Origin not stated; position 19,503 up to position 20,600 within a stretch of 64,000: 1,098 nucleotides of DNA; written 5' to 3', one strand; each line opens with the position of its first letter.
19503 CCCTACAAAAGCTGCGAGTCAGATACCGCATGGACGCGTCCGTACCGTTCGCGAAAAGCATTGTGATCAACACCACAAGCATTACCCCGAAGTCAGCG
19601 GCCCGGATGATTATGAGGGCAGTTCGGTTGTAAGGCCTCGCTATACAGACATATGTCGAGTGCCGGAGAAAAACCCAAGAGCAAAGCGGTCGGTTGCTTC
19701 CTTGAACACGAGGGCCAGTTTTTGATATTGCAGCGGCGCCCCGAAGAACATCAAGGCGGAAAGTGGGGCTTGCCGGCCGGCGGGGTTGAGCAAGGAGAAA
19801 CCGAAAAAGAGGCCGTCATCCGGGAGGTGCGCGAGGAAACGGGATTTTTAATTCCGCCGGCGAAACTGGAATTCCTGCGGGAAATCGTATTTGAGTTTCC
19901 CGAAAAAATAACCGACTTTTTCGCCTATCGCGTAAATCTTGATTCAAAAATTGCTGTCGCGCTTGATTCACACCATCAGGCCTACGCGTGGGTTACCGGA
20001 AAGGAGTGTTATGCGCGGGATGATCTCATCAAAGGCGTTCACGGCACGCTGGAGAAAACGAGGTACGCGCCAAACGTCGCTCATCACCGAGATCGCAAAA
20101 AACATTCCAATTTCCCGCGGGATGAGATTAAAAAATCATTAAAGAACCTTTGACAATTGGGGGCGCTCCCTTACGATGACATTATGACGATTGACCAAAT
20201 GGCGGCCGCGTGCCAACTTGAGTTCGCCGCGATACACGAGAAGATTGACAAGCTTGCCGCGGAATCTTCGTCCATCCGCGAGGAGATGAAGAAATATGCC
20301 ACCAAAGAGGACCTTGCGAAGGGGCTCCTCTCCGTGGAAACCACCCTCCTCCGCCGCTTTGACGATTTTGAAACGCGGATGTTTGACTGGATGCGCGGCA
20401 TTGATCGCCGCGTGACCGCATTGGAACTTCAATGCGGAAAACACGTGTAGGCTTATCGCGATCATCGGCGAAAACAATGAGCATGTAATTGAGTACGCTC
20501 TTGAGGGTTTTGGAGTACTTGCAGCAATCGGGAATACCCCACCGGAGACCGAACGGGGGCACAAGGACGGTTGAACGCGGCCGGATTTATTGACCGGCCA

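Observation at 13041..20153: Dense cluster of nucleotide-handling enzymes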

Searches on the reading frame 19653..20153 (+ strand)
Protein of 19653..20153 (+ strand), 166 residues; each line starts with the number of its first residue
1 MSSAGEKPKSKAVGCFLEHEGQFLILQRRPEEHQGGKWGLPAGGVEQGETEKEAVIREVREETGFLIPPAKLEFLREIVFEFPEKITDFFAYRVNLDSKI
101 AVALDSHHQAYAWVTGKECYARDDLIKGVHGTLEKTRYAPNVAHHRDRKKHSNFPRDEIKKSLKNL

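Call 3: search_protein_families(library=pfam, proteins=[window:19653-20153:+], max_evalue=0.01)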
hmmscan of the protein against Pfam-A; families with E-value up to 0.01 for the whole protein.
window:19653-20153:+ (166 aa): 2 families
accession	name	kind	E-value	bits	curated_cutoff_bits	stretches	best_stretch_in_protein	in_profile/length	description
PF00293.34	NUDIX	-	3e-20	73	21.1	1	11-119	4-118/134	NUDIX domain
PF14815.12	NUDIX_4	-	1.5e-10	41.3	35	1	13-118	2-97/113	NUDIX domain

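Call 4: search_protein_families(library=ncbifam, proteins=[window:19653-20153:+], max_evalue=0.01)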
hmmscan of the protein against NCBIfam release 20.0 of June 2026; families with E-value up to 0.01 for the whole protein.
window:19653-20153:+ (166 aa): 23 families
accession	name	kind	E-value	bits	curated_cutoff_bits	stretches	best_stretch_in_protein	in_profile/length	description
TIGR00586.1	mutt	equivalog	2.4e-15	56.7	97.9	1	10-98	6-92/129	8-oxo-dGTP diphosphatase MutT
NF008044.0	PRK10776.1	equivalog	9.1e-15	54.7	148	1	10-118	5-109/130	8-oxo-dGTP diphosphatase MutT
NF006530.0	PRK08999.1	equivalog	1.9e-14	53.4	245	1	12-119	9-112/315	Nudix family hydrolase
NF007834.0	PRK10546.1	equivalog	9.1e-14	51.4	156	1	13-121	7-111/135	pyrimidine (deoxy)nucleoside triphosphate diphosphatase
NF001938.0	PRK00714.1-5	equivalog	5.9e-09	35.5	116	1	7-85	10-94/172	RNA pyrophosphohydrolase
NF003788.0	PRK05379.1-5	equivalog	1.4e-08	34.5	354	1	17-85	220-289/351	bifunctional nicotinamide-nucleotide adenylyltransferase/Nudix hydroxylase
NF003787.0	PRK05379.1-4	equivalog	1.4e-08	34.1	449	1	13-72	211-269/346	bifunctional nicotinamide-nucleotide adenylyltransferase/Nudix hydroxylase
NF001936.0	PRK00714.1-3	equivalog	2e-08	34.2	118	1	35-92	34-92/155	RNA pyrophosphohydrolase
NF041652.1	Nud_hyd_Dein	equivalog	5.9e-08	33.1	200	1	16-83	20-88/152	Nudix hydrolase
NF006961.0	PRK09438.1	equivalog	6e-08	32.3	103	1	12-118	12-128/151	dihydroneopterin triphosphate diphosphatase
NF012016.0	PRK15472.1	equivalog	1.8e-07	31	95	1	15-115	9-118/141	nucleoside triphosphatase NudI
TIGR02705.1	nudix_YtkD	equivalog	1.9e-07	30.8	154.4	1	32-77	41-84/156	RNA deprotection pyrophosphohydrolase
NF001299.0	PRK00241.1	equivalog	2.1e-06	27.4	158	1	20-83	144-204/263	NAD(+) diphosphatase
NF001937.0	PRK00714.1-4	equivalog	2.2e-06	27.4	139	1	13-75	11-68/161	RNA pyrophosphohydrolase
NF003786.0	PRK05379.1-2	equivalog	1.4e-05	24.5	397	1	18-72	226-279/354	bifunctional nicotinamide-nucleotide adenylyltransferase/Nudix hydroxylase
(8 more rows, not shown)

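Call 5: search_protein_families(library=padloc, proteins=[window:19653-20153:+], max_evalue=0.01)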
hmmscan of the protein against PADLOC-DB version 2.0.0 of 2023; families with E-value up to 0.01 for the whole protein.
window:19653-20153:+ (166 aa): 1 family
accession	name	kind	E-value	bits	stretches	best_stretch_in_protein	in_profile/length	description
PDLC04899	PDC-S07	-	6.3e-18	62.7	1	11-118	8-111/135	-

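Call 26: search_protein_families(library=phrogs, proteins=[window:19653-20153:+], max_evalue=0.001)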
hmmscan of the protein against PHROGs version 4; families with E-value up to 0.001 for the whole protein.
window:19653-20153:+ (166 aa): 8 families
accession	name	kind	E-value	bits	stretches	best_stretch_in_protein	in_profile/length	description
phrog_1198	-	other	2.1e-19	71.2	1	9-121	36-152/253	MutT/NUDIX hydrolase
phrog_15528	-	head and packaging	2.1e-13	50.6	1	5-158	516-664/794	portal protein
phrog_1185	-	other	1.4e-12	48.6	1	31-97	174-240/301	nudix hydrolase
phrog_6216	-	unknown function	1.5e-08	34.8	1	14-119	5-98/545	-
phrog_10313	-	other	5.4e-08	33.8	1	32-74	34-75/159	nudix hydrolase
phrog_19657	-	other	1e-05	26.6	1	31-64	54-87/176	nudix hydrolase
phrog_9999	-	other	9.2e-05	23.4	1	36-98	53-116/186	nudix hydrolase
phrog_25541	-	unknown function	0.00012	22.7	1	31-72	91-132/210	-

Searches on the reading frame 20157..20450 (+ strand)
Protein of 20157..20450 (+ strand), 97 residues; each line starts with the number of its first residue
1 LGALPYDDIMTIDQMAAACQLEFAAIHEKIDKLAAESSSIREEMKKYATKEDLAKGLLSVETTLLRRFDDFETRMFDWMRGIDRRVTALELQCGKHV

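Call 95: search_protein_families(library=pfam, proteins=[window:20157-20450:+], max_evalue=1)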
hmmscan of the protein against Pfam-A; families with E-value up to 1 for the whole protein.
window:20157-20450:+ (97 aa): 5 families
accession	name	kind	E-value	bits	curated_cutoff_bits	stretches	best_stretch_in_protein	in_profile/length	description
PF05615.18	THOC7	-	0.029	15.1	28.7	1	9-55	40-87/136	Tho complex subunit 7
PF17871.7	AAA_lid_9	-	0.035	14.4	22.8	1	4-52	45-93/104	AAA lid domain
PF16326.10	ABC_tran_CTD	-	0.037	14.7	32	1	20-51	7-40/69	ABC transporter C-terminal domain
PF22216.1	Sas-6_C_CC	-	0.063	14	27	1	13-44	23-54/57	Spindle assembly abnormal protein 6 homolog, C-terminal coiled coil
PF09518.16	RE_HindIII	-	0.094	12.4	25.3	1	13-68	229-284/285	HindIII restriction endonuclease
